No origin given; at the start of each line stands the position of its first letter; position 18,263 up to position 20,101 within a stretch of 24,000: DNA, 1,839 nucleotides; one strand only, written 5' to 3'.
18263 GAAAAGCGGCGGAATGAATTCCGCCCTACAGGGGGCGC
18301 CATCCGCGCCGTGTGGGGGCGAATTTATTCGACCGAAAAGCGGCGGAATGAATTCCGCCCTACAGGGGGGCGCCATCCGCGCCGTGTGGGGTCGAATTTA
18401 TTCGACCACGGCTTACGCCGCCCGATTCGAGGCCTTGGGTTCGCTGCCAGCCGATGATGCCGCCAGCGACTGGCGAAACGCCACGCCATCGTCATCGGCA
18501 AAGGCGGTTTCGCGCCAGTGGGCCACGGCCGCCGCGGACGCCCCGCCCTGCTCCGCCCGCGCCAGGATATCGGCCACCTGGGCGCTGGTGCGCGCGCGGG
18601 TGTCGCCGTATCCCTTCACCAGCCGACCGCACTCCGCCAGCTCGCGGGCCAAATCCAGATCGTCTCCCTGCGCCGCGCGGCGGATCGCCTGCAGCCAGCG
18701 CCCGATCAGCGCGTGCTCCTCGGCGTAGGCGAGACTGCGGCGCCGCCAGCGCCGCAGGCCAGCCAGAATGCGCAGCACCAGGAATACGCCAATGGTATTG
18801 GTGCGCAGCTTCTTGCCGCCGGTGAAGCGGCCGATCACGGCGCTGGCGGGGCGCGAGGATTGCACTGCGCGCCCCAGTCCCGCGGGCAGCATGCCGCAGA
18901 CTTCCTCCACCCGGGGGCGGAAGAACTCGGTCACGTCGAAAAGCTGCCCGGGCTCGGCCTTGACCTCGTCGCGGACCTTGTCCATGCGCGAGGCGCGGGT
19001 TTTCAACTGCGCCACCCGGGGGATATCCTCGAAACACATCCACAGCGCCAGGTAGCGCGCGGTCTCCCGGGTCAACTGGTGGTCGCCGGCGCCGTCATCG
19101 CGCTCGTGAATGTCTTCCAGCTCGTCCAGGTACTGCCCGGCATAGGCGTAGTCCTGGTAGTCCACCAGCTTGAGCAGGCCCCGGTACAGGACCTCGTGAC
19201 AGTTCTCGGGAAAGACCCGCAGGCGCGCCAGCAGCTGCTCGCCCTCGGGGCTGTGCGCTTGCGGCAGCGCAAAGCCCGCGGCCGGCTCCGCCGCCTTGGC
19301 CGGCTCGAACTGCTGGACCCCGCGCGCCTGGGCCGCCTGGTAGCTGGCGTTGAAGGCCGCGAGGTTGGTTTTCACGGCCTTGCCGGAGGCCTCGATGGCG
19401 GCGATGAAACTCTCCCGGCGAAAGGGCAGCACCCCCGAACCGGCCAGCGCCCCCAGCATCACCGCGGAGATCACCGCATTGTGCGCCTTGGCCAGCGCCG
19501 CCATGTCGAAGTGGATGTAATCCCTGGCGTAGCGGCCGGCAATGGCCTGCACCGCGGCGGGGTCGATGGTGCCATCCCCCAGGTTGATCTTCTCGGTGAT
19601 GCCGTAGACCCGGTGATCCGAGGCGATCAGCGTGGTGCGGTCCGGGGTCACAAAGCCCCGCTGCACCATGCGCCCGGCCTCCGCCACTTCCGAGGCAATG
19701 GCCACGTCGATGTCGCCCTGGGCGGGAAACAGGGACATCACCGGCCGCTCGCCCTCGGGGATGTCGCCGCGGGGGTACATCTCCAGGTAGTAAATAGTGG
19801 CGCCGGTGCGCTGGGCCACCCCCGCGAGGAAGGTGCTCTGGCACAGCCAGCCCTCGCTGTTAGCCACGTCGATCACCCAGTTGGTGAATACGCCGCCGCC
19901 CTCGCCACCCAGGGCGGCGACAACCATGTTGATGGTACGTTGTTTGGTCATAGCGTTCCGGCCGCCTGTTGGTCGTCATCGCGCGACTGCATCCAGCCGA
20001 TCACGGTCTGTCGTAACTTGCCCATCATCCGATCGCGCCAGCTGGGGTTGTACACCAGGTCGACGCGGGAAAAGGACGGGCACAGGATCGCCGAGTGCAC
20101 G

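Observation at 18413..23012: Cyclase-family hydrolase plus IorAB-type oxidoreductase operon wired to a 2-aminobenzoyl-CoA monooxygenase/reductase cluster: a possible ligase-independent route to the aryl-CoA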

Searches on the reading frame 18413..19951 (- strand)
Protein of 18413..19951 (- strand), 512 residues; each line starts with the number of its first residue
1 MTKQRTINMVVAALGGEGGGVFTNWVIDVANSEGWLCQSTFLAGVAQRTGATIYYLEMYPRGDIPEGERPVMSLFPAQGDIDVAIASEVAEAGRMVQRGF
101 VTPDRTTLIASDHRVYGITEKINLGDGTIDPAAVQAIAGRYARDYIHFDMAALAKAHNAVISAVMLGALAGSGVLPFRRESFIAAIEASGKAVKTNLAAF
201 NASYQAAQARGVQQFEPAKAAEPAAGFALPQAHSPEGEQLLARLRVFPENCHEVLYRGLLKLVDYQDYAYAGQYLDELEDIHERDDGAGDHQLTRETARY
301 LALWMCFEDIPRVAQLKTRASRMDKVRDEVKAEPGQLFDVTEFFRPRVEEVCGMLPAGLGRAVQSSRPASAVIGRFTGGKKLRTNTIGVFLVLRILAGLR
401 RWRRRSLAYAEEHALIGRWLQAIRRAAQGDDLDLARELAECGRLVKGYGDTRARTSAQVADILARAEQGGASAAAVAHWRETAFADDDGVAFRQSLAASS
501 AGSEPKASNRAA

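Call 4: search_protein_families(library=pfam, proteins=[window:18413-19951:-])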
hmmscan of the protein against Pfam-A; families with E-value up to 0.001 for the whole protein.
window:18413-19951:- (512 aa): 2 families
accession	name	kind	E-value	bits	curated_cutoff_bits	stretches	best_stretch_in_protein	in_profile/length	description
PF20169.3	DUF6537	-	9.7e-46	156.6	27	1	252-463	2-201/203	Family of unknown function (DUF6537)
PF01558.24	POR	-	6.5e-12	46.4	27.4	1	15-205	1-173/173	Pyruvate ferredoxin/flavodoxin oxidoreductase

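Call 5: search_protein_families(library=ncbifam, proteins=[window:18413-19951:-])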
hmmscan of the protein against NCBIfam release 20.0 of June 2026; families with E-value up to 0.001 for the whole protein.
window:18413-19951:- (512 aa): 9 families
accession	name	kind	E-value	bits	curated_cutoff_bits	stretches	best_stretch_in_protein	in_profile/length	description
NF006179.0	PRK08312.1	subfamily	4.3e-181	603.4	348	1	2-501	7-510/514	indolepyruvate oxidoreductase subunit beta family protein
NF009589.0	PRK13030.1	subfamily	6.8e-25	87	816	1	3-468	725-1155/1170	indolepyruvate ferredoxin oxidoreductase family protein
NF009588.0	PRK13029.1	subfamily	4.1e-20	71.3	952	1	4-461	742-1167/1196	indolepyruvate ferredoxin oxidoreductase family protein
NF005322.0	PRK06853.1-2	equivalog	3.6e-10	39.9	237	1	4-208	3-194/197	indolepyruvate oxidoreductase subunit beta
NF004917.0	PRK06274.1-3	equivalog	9.4e-08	32.2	284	1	9-206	5-192/203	indolepyruvate oxidoreductase subunit beta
NF004915.0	PRK06274.1-1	equivalog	2.8e-06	26.9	274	1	7-204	3-189/194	indolepyruvate oxidoreductase subunit beta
NF005323.0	PRK06853.1-3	equivalog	1.1e-05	25.5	238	1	2-207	2-195/197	indolepyruvate oxidoreductase subunit beta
NF005326.0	PRK06853.1-6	equivalog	0.00011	22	348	1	6-208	3-197/202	indolepyruvate oxidoreductase subunit beta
NF005325.0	PRK06853.1-5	equivalog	0.00014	21.7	230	1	5-206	2-190/192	indolepyruvate oxidoreductase subunit beta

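Call 35: search_dna_similar(query=window:18413-19951:-, collection=plasmids, mode=protein, max_evalue=1e-30, max_rows=50, rows=spread)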
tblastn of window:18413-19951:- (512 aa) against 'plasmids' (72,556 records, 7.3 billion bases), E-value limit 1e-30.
Records with a match: 52; places in all: 54; records where one place covers at least 80% of the query: 38.
Best place of each record, by identity: <60% 52.
By first word of the organism name: Sulfitobacter 19; Novosphingobium 4; Variovorax 4; Paracoccus 3; Tritonibacter 3; Hydrogenophaga 3; Burkholderia 2; Delftia 2; Alloyangia 2; Caballeronia 1; and 9 more.
By predicted mobility (MOB-suite, as given by PLSDB): non-mobilizable 42; conjugative 8; mobilizable 2.
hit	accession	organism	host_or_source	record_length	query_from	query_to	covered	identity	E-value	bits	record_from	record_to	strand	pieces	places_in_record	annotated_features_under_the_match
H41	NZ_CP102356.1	Paracoccus sp. SMMA_5_TC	pure culture,Lotus pond, a sulfur-borax ...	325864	7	505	97%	44.2%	7e-88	302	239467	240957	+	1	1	indolepyruvate oxidoreductase subunit beta family protein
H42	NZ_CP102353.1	Paracoccus sp. SMMA_5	pure culture,Lotus pond, a sulfur-borax ...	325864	7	505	97%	44.2%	7e-88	302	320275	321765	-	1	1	indolepyruvate oxidoreductase subunit beta family protein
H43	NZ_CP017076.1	Novosphingobium resinovorum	single cell,soil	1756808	1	497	97%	43.8%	2e-93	318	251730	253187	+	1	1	none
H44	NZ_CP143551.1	Burkholderia multivorans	Homo sapiens,bronchoalveolar lavage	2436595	7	489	94%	44.4%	5e-96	326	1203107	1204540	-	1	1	none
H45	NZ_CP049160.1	Caballeronia sp. SBC1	whole organism,soil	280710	3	496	96%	42.9%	3e-94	321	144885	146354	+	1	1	indolepyruvate oxidoreductase subunit beta family protein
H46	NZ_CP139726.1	Sulfitobacter faviae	Bacterial Culture,hydrothermal vent ...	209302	4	497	96%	42.8%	1e-86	298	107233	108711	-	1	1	indolepyruvate oxidoreductase subunit beta family protein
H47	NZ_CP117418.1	Novosphingobium humi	Single cell,Soil from military shooting ...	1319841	1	463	90%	45.2%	3e-87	300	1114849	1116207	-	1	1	none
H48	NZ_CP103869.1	Novosphingobium humi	pure culture,soil biofilm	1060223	1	463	90%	45.2%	4e-87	300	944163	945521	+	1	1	none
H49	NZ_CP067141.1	Paracoccus saliphilus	cell culture,saline-alkali soil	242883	7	492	95%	42.8%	4e-87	300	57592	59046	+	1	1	indolepyruvate oxidoreductase subunit beta family protein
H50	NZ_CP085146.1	Sulfitobacter dubius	cell culture,Sediment from the Channel ...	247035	7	497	96%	42.1%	1e-89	307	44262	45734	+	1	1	indolepyruvate oxidoreductase subunit beta family protein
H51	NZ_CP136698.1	Sulfitobacter dubius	Macrocystis pyrifera gametophyte,Whole ...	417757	7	497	96%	42.1%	1e-89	307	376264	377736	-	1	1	indolepyruvate oxidoreductase subunit beta family protein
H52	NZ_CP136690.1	Sulfitobacter sp. LC.270.F.C4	Macrocystis pyrifera gametophyte,Whole ...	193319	7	497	96%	41.9%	1e-85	295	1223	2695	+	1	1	indolepyruvate oxidoreductase subunit beta family protein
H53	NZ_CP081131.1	Sulfitobacter sp. W074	-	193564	7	497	96%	41.9%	5e-85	294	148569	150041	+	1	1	indolepyruvate oxidoreductase subunit beta family protein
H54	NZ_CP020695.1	Sulfitobacter sp. D7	calanoid copepod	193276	7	497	96%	41.7%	1e-84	293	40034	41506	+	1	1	indolepyruvate oxidoreductase subunit beta family protein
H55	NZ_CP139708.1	Sulfitobacter sp. OXR-159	Bacterial Culture,hydrothermal vent ...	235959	7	497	96%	41.7%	1e-84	293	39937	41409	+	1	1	indolepyruvate oxidoreductase subunit beta family protein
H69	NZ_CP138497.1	Variovorax boronicumulans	Legume root,PacBio whole genome assembly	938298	5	463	90%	42.8%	2e-83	290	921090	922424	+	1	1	indolepyruvate oxidoreductase subunit beta family protein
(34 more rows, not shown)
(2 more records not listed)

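Call 36: get_annotated_region(hit=H69, flank=16000)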
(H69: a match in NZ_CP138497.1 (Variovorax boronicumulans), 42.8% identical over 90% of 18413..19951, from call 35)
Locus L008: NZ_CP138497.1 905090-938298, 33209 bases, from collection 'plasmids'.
description: Variovorax boronicumulans strain EBFNA2 plasmid unnamed, complete sequence
organism: Variovorax boronicumulans (NCBI taxid 436515)
taxonomy: Bacteria; Pseudomonadota; Betaproteobacteria; Burkholderiales; Comamonadaceae; Variovorax; Variovorax boronicumulans
host: -; source: Legume root,PacBio whole genome assembly; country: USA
typing (MOB-suite, as given by PLSDB): non-mobilizable; mating-pair formation MPF_T
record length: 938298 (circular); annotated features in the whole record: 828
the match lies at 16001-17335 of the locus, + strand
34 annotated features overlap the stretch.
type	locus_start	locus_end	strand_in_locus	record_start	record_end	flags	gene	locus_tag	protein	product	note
CDS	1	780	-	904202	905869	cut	-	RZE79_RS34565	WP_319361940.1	iron ABC transporter permease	GO:0006826 - iron ion transport [Evidence IEA]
CDS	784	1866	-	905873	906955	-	-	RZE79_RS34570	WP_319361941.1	ABC transporter substrate-binding protein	-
CDS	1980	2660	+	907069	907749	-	-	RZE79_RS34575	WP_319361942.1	GntR family transcriptional regulator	-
CDS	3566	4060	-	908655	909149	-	-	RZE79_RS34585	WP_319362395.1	S26 family signal peptidase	GO:0006465 - signal peptide processing [Evidence IEA]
CDS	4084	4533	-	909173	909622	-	-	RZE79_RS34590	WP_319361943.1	DUF2840 domain-containing protein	-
CDS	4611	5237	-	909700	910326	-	-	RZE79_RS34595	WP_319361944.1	hypothetical protein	-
CDS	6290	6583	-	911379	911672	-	-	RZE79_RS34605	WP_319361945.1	helix-turn-helix domain-containing protein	-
CDS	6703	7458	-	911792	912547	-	-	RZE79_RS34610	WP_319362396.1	DUF2285 domain-containing protein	-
CDS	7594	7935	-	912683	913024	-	-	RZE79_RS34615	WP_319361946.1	DUF2958 domain-containing protein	-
CDS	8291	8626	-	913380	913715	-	-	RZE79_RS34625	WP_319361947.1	DUF2958 domain-containing protein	-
CDS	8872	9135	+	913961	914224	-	-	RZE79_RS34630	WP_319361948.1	helix-turn-helix transcriptional regulator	-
CDS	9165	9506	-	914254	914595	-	-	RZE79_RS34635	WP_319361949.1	DUF2958 domain-containing protein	-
CDS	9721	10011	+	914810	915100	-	-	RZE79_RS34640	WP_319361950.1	helix-turn-helix transcriptional regulator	-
CDS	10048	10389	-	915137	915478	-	-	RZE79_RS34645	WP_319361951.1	DUF2958 domain-containing protein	-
CDS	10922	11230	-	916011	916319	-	-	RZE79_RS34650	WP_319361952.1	DUF736 domain-containing protein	-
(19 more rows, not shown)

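Call 37: get_annotated_region(hit=H41, flank=12000)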
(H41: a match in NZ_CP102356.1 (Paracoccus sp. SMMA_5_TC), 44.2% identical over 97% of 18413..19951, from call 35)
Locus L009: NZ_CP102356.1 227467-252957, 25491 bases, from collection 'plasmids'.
description: Paracoccus sp. SMMA_5_TC plasmid pNSM5TCa, complete sequence
organism: Paracoccus sp. SMMA_5_TC (NCBI taxid 2654280)
taxonomy: Bacteria; Pseudomonadota; Alphaproteobacteria; Rhodobacterales; Paracoccaceae; Paracoccus; Paracoccus sp. SMMA 5 TC
host: -; source: pure culture,Lotus pond, a sulfur-borax hot spring; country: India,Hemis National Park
typing (MOB-suite, as given by PLSDB): non-mobilizable
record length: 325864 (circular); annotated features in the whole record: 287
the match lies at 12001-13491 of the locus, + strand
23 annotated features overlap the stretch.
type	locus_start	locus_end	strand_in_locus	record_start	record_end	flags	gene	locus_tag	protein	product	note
CDS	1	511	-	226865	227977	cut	-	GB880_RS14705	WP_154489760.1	succinylglutamate desuccinylase/aspartoacylase family protein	-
CDS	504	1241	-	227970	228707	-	-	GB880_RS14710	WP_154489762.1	ABC transporter permease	-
CDS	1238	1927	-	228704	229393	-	-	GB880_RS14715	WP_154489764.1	ABC transporter permease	-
CDS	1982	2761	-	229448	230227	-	-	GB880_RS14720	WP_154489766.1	transporter substrate-binding domain-containing protein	-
CDS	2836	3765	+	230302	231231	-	-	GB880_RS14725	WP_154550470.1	MurR/RpiR family transcriptional regulator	GO:0006355 - regulation of DNA-templated transcription [Evidence IEA]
CDS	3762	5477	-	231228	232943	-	-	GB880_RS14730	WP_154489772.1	AMP-binding protein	-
CDS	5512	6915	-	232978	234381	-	-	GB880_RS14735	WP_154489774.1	aldehyde dehydrogenase family protein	-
CDS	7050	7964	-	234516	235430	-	-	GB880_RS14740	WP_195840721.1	helix-turn-helix domain-containing protein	GO:0006355 - regulation of DNA-templated transcription [Evidence IEA]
CDS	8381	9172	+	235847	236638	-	-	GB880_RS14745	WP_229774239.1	cyclase family protein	-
CDS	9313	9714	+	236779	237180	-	-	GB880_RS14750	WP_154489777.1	MarR family transcriptional regulator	-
CDS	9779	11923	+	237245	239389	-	-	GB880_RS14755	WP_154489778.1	indolepyruvate ferredoxin oxidoreductase subunit alpha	-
CDS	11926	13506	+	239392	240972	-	-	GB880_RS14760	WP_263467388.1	indolepyruvate oxidoreductase subunit beta family protein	-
CDS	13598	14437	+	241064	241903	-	-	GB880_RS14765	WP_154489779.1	MFS transporter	GO:0055085 - transmembrane transport [Evidence IEA]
CDS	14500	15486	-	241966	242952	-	pta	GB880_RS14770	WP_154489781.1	phosphate acetyltransferase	GO:0006086 - acetyl-CoA biosynthetic process from pyruvate [Evidence IEA]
CDS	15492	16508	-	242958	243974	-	-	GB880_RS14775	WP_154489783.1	putative sulfate exporter family transporter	-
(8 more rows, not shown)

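Call 38: get_annotated_region(hit=H45, flank=12000)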
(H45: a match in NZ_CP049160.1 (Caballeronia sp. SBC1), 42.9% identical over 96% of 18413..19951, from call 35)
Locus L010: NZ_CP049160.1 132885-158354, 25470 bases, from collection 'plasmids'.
description: Caballeronia sp. SBC1 plasmid pSBC1_4, complete sequence
organism: Caballeronia sp. SBC1 (NCBI taxid 2705548)
taxonomy: Bacteria; Pseudomonadota; Betaproteobacteria; Burkholderiales; Burkholderiaceae; Caballeronia; Caballeronia sp. SBC1
host: -; source: whole organism,soil; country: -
typing (MOB-suite, as given by PLSDB): non-mobilizable
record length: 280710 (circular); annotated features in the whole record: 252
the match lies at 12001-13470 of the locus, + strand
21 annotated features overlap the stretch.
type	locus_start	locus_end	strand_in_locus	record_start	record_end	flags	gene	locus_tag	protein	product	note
CDS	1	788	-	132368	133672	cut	-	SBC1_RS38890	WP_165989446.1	FAD-binding oxidoreductase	-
CDS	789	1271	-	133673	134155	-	-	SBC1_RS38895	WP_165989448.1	DUF3830 family protein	-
CDS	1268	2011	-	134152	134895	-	-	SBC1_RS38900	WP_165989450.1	GntR family transcriptional regulator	-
CDS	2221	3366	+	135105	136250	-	-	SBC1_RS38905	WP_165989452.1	aminotransferase class V-fold PLP-dependent enzyme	-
CDS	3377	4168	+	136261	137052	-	-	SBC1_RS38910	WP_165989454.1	ABC transporter ATP-binding protein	-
CDS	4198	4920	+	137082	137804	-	-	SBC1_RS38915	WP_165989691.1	ABC transporter ATP-binding protein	-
CDS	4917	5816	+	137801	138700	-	-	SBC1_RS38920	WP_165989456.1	branched-chain amino acid ABC transporter permease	GO:0015803 - branched-chain amino acid transport [Evidence IEA]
CDS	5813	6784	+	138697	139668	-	-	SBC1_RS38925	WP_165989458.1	branched-chain amino acid ABC transporter permease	GO:0015803 - branched-chain amino acid transport [Evidence IEA]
CDS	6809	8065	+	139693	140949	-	-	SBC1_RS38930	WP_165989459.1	ABC transporter substrate-binding protein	-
CDS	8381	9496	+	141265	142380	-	-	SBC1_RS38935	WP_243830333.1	porin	-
CDS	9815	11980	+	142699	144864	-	-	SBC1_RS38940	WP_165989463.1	indolepyruvate ferredoxin oxidoreductase subunit alpha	-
CDS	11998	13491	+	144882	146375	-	-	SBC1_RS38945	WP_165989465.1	indolepyruvate oxidoreductase subunit beta family protein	-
CDS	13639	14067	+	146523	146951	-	-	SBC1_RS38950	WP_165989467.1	thioesterase family protein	-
CDS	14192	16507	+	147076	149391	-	-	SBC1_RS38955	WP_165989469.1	bifunctional salicylyl-CoA 5-hydroxylase/oxidoreductase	-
CDS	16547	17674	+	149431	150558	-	-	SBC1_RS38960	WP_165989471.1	cupin domain-containing protein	-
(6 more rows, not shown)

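Call 44: find_related_loci(query=A1, collection=genome_contigs, flank=10000)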
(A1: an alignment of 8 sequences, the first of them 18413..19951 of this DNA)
Query A1 (512 aa) in genome_contigs; peptide patterns used: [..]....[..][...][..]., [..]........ (x = any residue, [..] = any of these).
600 stretches matched a pattern (row limit reached: there are more); 581 encode a relative of the query (tblastn E <= 1e-3); the best 80 are kept; 80 distinct loci.
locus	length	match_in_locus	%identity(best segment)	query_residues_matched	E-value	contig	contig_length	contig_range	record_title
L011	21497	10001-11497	66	1-498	0e+0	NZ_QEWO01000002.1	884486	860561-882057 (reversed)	Parahaliea mediterranea strain DSM 21924 Scaffold2_1, whole genome shotgun sequence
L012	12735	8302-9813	63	6-505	0e+0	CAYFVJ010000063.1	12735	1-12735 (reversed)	MAG TPA_asm: uncultured Alteromonadaceae bacterium isolate ERP107533_co1_157 genome assembly, contig: NODE_4658_length_1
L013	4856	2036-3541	54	5-498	3e-175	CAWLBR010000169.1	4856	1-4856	MAG: Gammaproteobacteria bacterium isolate CB9_20m.24 genome assembly, contig: Ga0302131_1008064, whole genome shotgun s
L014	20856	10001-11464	52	2-497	2e-156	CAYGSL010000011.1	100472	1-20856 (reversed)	MAG TPA_asm: uncultured Pseudomonadales bacterium isolate ERP117304_co3_188 genome assembly, contig: NODE_277_length_100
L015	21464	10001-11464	49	5-501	4e-149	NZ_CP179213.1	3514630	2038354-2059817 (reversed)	Luminiphilus sp. nBUS_07 chromosome, complete genome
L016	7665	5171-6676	48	5-498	9e-144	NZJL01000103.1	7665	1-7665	MAG: Porticoccaceae bacterium isolate MED13 139550, whole genome shotgun sequence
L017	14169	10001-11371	50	6-472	4e-141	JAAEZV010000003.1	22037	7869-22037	MAG: Gammaproteobacteria bacterium isolate P03SWT0bin.7 NODE_140_length_22037_cov_6.18438, whole genome shotgun sequence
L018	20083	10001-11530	51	4-504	4e-141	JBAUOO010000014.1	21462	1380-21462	MAG: Steroidobacteraceae bacterium isolate MFD04660_ilm_asm_bin42 k127_182226, whole genome shotgun sequence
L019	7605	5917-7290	51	5-472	5e-140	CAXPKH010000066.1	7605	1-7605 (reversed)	MAG: Luminiphilus sp. isolate 02um_A1B0725_8.64 genome assembly, contig: k127_349449, whole genome shotgun sequence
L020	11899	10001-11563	48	1-501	6e-133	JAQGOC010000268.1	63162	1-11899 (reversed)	MAG: Gammaproteobacteria bacterium isolate RYN_603 scaffold_1174608, whole genome shotgun sequence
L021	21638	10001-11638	45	1-500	1e-130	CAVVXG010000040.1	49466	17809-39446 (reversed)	MAG: uncultured proteobacterium isolate MFD04540.bin.3.53 genome assembly, contig: contig_60365, whole genome shotgun se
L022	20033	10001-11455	52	6-498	9e-149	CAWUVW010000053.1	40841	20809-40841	MAG: uncultured Luminiphilus sp. isolate HER22_SLD_50_bin_25_1 genome assembly, contig: HER22_SLD_50_bin_25-read_74, who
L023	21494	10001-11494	47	4-498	1e-129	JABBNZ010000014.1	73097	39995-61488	MAG: Proteobacteria bacterium isolate G2_26 NODE_124_length_73097_cov_7.20396, whole genome shotgun sequence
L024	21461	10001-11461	46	2-489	2e-129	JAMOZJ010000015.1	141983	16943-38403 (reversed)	Variovorax beijingensis strain MSC1_012 PNNL_MSC-1_Str_012_scaf0015, whole genome shotgun sequence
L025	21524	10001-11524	46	5-509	9e-129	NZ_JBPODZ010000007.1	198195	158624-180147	Arhodomonas sp. SL1 SL1_contig_7, whole genome shotgun sequence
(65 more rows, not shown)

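Call 64: search_solved_structures(query=window:18413-19951:-, max_evalue=0.01)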
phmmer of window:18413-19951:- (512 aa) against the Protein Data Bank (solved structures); distinct sequences matched with E-value up to 0.01: 0.
